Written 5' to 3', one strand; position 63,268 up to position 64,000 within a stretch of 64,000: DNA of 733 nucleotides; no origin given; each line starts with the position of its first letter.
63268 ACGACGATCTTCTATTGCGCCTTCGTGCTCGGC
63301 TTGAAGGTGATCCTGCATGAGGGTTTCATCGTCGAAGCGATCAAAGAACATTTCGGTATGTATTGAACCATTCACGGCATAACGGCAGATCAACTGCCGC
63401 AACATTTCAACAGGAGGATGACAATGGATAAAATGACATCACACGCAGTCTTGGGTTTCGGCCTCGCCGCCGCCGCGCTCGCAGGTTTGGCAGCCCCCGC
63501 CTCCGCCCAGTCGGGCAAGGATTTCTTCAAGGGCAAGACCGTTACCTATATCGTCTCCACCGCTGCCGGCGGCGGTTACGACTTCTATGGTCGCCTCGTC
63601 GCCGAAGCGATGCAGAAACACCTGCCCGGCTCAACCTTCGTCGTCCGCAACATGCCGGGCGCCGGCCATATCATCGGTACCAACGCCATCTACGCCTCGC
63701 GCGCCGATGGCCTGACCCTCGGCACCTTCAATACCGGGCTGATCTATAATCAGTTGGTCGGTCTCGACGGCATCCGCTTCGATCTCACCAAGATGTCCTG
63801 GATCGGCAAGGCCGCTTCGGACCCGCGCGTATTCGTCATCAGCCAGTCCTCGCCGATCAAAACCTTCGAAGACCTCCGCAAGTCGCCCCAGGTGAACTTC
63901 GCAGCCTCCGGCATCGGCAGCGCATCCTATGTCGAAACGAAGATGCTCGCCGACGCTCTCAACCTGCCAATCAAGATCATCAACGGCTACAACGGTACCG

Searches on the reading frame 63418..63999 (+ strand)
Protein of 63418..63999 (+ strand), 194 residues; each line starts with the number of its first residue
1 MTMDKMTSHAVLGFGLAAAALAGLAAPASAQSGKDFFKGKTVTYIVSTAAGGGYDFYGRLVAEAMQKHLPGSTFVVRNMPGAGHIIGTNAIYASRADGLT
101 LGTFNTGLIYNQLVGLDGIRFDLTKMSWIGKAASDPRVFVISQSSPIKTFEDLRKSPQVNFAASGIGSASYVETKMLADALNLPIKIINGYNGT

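Call 17: search_protein_families(library=pfam, proteins=[window:63418-63999:+], max_evalue=0.001)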
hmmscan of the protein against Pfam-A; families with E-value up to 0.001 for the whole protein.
window:63418-63999:+ (194 aa): 1 family
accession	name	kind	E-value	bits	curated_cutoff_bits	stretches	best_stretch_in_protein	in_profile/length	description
PF03401.19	TctC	-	3.9e-11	43.4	27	1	59-183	3-131/274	Tripartite tricarboxylate transporter family receptor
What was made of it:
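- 63418..64000 (+): tctC, the periplasmic solute-binding subunit, cut off by the window end. In the 97-98% identical relative it is 409 aa and is followed by two OCD/mu-crystallin family genes. Pfam TctC, E = 3.9e-11 (call 17).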

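Call 38: search_protein_families(library=ncbifam, proteins=[window:63418-63999:+], max_evalue=0.01)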
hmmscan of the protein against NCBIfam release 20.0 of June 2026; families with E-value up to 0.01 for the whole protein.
window:63418-63999:+ (194 aa): 1 family
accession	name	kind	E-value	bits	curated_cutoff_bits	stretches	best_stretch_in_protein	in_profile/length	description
TIGR02122.1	TRAP_TAXI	subfamily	1.1e-06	27.8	84.35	1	17-168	10-153/320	TAXI family TRAP transporter solute-binding subunit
